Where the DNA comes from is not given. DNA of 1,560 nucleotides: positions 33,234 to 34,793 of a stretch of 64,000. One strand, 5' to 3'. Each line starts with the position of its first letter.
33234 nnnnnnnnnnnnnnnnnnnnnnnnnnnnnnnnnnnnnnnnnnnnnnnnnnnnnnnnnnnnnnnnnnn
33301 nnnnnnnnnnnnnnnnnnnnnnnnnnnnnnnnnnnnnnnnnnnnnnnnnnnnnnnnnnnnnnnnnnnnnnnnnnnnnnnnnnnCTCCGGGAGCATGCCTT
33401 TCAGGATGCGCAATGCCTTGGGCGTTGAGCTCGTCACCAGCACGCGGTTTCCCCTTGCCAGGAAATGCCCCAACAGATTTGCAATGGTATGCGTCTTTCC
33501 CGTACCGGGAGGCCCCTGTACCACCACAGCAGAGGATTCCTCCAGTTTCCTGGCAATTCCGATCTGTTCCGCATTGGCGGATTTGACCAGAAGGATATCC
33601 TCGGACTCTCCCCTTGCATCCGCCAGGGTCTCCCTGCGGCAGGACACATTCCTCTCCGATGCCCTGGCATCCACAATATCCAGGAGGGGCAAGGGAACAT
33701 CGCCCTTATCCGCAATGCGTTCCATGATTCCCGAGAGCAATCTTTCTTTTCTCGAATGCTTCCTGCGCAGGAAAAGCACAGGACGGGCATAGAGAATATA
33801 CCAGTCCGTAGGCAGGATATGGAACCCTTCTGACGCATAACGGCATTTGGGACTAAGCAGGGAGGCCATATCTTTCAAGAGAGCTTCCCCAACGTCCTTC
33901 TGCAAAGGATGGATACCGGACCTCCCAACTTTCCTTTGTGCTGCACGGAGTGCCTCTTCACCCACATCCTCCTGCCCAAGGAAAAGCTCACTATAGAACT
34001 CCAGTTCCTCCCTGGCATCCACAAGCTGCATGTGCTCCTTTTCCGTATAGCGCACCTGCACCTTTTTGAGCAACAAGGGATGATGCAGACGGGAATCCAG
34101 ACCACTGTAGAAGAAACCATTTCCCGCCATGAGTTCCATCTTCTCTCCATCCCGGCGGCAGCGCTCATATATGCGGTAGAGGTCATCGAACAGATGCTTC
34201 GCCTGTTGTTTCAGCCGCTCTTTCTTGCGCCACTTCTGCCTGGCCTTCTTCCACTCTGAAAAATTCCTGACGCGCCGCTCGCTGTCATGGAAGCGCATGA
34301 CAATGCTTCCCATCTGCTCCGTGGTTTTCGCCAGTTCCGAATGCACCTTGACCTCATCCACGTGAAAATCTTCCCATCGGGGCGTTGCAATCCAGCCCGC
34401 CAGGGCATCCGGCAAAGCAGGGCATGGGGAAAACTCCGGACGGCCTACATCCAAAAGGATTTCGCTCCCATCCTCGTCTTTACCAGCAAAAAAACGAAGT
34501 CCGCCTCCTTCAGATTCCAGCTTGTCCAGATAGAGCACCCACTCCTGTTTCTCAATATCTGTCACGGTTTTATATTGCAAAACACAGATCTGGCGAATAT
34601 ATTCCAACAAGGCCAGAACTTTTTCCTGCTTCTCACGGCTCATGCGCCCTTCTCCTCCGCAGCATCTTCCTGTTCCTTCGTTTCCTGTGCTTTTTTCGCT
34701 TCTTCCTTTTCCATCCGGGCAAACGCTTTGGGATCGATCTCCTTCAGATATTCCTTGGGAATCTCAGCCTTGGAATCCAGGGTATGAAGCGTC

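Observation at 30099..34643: Giant SF1 helicase fused to a Vsr/DUF559-like nuclease fold, with an unusually long insert inside the helicase core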

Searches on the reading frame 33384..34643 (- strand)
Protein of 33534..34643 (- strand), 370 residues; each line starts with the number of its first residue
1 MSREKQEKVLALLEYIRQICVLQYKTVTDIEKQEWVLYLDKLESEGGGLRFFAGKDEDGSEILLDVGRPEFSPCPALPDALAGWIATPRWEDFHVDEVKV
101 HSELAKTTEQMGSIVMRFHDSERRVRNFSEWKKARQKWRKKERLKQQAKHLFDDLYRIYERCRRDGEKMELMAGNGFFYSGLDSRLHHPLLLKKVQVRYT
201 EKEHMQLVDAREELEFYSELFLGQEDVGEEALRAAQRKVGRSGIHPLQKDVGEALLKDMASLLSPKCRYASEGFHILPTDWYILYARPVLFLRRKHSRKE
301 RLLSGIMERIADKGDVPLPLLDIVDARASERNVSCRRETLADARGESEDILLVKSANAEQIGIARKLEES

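Call 51: search_protein_representatives(protein=window:33534-34643:-)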
Query: 370 residues. Proteins with E-value up to 0.001 (for the whole library): 856; up to 1e-10: 565; up to 1e-30: 96. The best 150 are listed.
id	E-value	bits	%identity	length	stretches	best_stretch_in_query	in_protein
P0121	1.3e-139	481.7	93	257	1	1-234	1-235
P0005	1.1e-126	439.2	57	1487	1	1-367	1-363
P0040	8.8e-79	281.6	37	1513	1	1-370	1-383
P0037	3.3e-76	273.2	41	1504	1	4-369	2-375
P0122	3.9e-68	246.6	38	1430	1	13-331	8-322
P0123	1.2e-67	245.0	45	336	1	1-236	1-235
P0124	2.1e-63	231.0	36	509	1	7-368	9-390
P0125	1.8e-56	208.3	42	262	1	26-270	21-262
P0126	6.6e-45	170.2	32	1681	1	6-369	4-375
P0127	1.6e-44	168.9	34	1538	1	5-369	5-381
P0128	9.3e-43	163.1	35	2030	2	114-368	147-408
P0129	9.9e-43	163.0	30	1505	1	5-369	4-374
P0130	3.8e-42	161.1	32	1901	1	2-369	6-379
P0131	4.4e-42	160.9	30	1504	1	1-369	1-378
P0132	1.0e-41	159.7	30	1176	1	3-368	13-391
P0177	1.0e-33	133.4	27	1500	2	1-368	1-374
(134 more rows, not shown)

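Call 53: predict_structure(alignment_id=A4)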
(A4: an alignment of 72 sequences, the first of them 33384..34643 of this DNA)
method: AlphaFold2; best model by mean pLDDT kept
length: 420 residues; sequences in the alignment: 72
mean_pLDDT: 82.5   pTM: 0.66
mean pLDDT of the five models: 82.5, 81.2, 79.1, 78.9, 78.1
residues with pLDDT >= 90: 193; 70-90: 135; 50-70: 66; < 50: 26
segments of 3 or more residues with pLDDT < 50: 328-353
pLDDT, mean of each block of 10 residues (from residue 1): 79 81 79 94 79 87 94 96 96 96 91 92 97 97 94 96 87 95 91 96 95 91 86 92 87 87 92 77 93 79 80 80 61 42 45 52 67 65 70 71 68 68
secondary structure, 60 per line:
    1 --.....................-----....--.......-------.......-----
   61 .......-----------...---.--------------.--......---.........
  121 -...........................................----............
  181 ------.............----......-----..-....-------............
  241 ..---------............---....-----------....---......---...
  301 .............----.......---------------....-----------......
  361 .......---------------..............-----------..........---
elements in order: H3-23 E35-38 E49-55 E61-67 E103-108 E112-117 H122-164 E169-180 E187-199 E204-209 H218-221 H229-242 H252-263 E267-270 E282-285 E289-294 H298-313 H318-324 H340-343 H355-367 H383-396 H408-417

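Call 55: fold_search(model_id=the predicted structure, library=pdb)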
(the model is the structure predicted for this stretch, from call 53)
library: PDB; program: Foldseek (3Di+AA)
matches with E <= 10: 306; with E <= 0.001: 0
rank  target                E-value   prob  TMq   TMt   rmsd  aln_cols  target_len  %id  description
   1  5a67                  1.6e-01  0.06  0.08  0.13  17.3       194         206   10  Crystal structure of AtTTM3 in complex with tripolyphosphate and manganese ion (form B) (released 2015-08-05)
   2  5a68                  2.2e-01  0.04  0.09  0.14  18.6       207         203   10  Crystal structure of the AtTTM3 product complex with two orthophosphates and manganese ions (form B) (released 2015-08-05)
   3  5a5y_A                2.2e-01  0.04  0.07  0.11  17.4       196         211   11  Crystal structure of AtTTM3 in complex with tripolyphosphate and magnesium ion (form A) (released 2015-08-05)
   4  11wx_B                3.5e-01  0.02  0.08  0.11  24.8       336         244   10  Crystal Structure of ribosomal large subunit pseudouridine synthase D from Neisseria gonorrhoea (released 2026-03-25)
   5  7n61_0Y               4.4e-01  0.02  0.07  0.07  30.2       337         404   13  structure of C2 projections and MIPs (released 2022-05-18)
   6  7fgp_A                5.2e-01  0.04  0.09  0.10  20.8       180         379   12  Crystal structure of Aureimonas altamirenisis flavin-containing opine dehydrogenase (FAD-bound form) (released 2022-08-31)
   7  7fgp_B                5.5e-01  0.07  0.11  0.12  14.6       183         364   12  Crystal structure of Aureimonas altamirenisis flavin-containing opine dehydrogenase (FAD-bound form) (released 2022-08-31)
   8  3jua_A                5.8e-01  0.05  0.10  0.17  14.1       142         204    6  Structural basis of YAP recognition by TEAD4 in the Hippo pathway (released 2010-02-23)
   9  3sy3_A                5.8e-01  0.02  0.08  0.14  17.8       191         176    9  GBAA_1210 protein, a putative adenylate cyclase, from Bacillus anthracis (released 2011-07-27)
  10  5z2q_B                6.5e-01  0.05  0.11  0.17  13.7       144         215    6  Vgll1-TEAD4 core complex (released 2018-01-31)
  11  3lre_A                6.8e-01  0.06  0.07  0.09  15.3        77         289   16  Crystal Structure Analysis of Human Kinesin-8 Motor Domain (released 2010-11-10)
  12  6sba_A                6.8e-01  0.04  0.10  0.17  13.8       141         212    6  Crystal Structure of mTEAD with a VGL4 Tertiary Structure Mimetic (released 2020-09-30)
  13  3sy3_C                7.6e-01  0.02  0.08  0.14  17.8       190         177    9  GBAA_1210 protein, a putative adenylate cyclase, from Bacillus anthracis (released 2011-07-27)
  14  8h92_B                8.1e-01  0.02  0.08  0.12  17.6       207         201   10  Ziziphus jujuba adenylyl cyclase (released 2024-01-03)
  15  6sen_B                9.0e-01  0.03  0.10  0.17  13.8       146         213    6  TEAD4 bound to a FAM181A peptide (released 2019-11-20)
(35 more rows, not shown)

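Call 60: search_protein_families(library=padloc, proteins=[P0130], max_evalue=1e-10)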
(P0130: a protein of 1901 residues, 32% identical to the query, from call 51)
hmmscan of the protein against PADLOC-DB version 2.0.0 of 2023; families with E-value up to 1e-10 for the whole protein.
P0130 (1901 aa): 5 families
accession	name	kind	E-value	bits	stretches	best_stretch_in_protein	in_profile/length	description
PDLC05009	PDC-S37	-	2.5e-77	258.9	2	1072-1890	932-1542/1550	-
PDLC03924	MkoC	-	5.1e-34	115.6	1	1075-1357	668-966/1136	-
PDLC02194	Hhe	-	1.1e-28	97.1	1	1055-1466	1358-1781/1911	-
PDLC03920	MkoA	-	6.7e-28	95.5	2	1074-1355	788-1098/1112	-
PDLC03921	MkoA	-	3e-21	72.9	1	1074-1334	1293-1566/1607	-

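Call 61: search_protein_families(library=ncbifam, proteins=[P0130], max_evalue=1e-10)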
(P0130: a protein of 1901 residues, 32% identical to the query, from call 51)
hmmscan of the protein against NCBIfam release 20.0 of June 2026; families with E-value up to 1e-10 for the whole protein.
P0130 (1901 aa): 4 families
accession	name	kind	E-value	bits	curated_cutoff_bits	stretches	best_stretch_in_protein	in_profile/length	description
NF058533.1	antiphage_ProA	equivalog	8.5e-82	275.4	1500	3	1072-1541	1298-1734/1903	anti-phage protein ProA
NF042953.1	Hhe_antiphage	equivalog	1.6e-41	141.8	2000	2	1058-1468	1262-1683/1797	DUF4011 domain-containing anti-phage protein Hhe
NF040671.1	PLuB_AAA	exception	5.6e-18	63.8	999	0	1077-1184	962-1074/1256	PLuB system helicase-like protein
TIGR00376.1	TIGR00376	hypoth_equivalog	1e-17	63.9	348.9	0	367-423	160-217/639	IGHMBP2 family helicase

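Call 74: fold_search(model_id=the predicted structure, library=viral)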
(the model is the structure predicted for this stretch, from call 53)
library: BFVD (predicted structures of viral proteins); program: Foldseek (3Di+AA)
matches with E <= 10: 233; with E <= 0.001: 1
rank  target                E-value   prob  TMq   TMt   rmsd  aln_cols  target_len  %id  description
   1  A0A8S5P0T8            8.1e-07  1.00  0.23  0.22  17.0       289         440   17  AAA domain protein [Myoviridae sp. ctakU3]
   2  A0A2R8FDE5            2.1e-01  0.11  0.10  0.16  13.4       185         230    9  Uncharacterized protein [Cedratvirus Zaza IHUMI]
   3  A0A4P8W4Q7            2.1e-01  0.05  0.09  0.11  22.2       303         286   11  (no name in the UniProt tables at hand)
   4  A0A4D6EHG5            2.3e-01  0.06  0.10  0.08  23.2       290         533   13  Uncharacterized protein [Pandoravirus celtis]
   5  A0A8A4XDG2            2.3e-01  0.06  0.09  0.07  20.7       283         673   11  Nonstructural protein [Cygnus atratus Chaphamaparvovirus]
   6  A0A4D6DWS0            2.4e-01  0.07  0.09  0.17  15.0       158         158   14  Uncharacterized protein [Edwardsiella phage pEt-SU]
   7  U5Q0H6                3.1e-01  0.11  0.13  0.10  25.7       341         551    9  Uncharacterized protein [Bacillus phage Slash]
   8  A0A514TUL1            4.0e-01  0.06  0.11  0.17  16.4       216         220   14  Uncharacterized protein [Aeromonas phage PS1]
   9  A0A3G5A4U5            5.1e-01  0.06  0.10  0.11  21.0       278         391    9  Uncharacterized protein [Homavirus sp.]
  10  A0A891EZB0            5.7e-01  0.05  0.10  0.12  23.0       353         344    9  Nonstructural protein 1 (Fragment) [Duck-associated chapparvovirus]
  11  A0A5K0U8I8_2          5.7e-01  0.02  0.07  0.04  26.8       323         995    9  Kinesin motor domain-containing protein [Yasminevirus sp. GU-2018]
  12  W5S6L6                6.3e-01  0.05  0.08  0.11  18.3       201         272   10  Uncharacterized protein [Pithovirus sibericum]
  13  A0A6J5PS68            6.7e-01  0.02  0.05  0.05  18.7       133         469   10  Baseplate protein J-like [uncultured Caudovirales phage]
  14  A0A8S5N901            6.7e-01  0.02  0.10  0.06  27.0       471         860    8  DsDNA helicase [Myoviridae sp. ctHaT25]
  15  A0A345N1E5            7.5e-01  0.03  0.08  0.13  21.9       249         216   10  (no name in the UniProt tables at hand)
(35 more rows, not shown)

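Call 76: search_protein_families(library=pfam, proteins=[P0130], max_evalue=0.001)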
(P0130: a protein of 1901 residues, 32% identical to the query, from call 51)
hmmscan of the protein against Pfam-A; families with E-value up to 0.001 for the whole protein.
P0130 (1901 aa): 14 families
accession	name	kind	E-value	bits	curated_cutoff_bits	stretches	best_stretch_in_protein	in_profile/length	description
PF18741.7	MTES_1575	-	7.8e-26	90.4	38.2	1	1375-1465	1-96/96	REase_MTES_1575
PF13086.12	AAA_11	-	2.8e-16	60.5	27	2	367-446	3-93/257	AAA domain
PF13087.12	AAA_12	-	2.3e-13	50.6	27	1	1156-1332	16-191/195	AAA domain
PF13604.12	AAA_30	-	2.3e-10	40.9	27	1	366-427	2-65/191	AAA domain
PF13245.12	AAA_19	-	1e-08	35.9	25.1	1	372-432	3-65/134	AAA domain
PF04480.18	DUF559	-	1.3e-07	31.9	20.6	1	1387-1465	32-108/109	Protein of unknown function (DUF559)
PF11784.13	DUF3320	-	4.5e-06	27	25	1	1733-1775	6-48/50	Protein of unknown function (DUF3320)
PF20720.3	nSTAND3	-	8e-05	22.8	27.2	1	373-426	10-63/155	Novel STAND NTPase 3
PF13191.12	AAA_16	-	0.00016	22.6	32.6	1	369-467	10-104/167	AAA ATPase domain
PF01443.25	Viral_helicase1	-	0.00022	21.6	21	0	384-417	2-36/228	Viral superfamily 1 RNA helicase core domain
PF00580.27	UvrD-helicase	-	0.00025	21.3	23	0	367-428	2-65/271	UvrD/REP helicase N-terminal domain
PF05127.21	NAT10_TcmA_helicase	-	0.00029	21.2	22.7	0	384-439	1-57/176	RNA cytidine acetyltransferase NAT10/TcmA, helicase domain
PF09848.15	SLFN-g3_helicase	-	0.00089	19.1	24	0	382-437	3-56/354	Schlafen group 3, DNA/RNA helicase domain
PF13401.12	AAA_22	-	0.00091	20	27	0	380-417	5-43/130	AAA domain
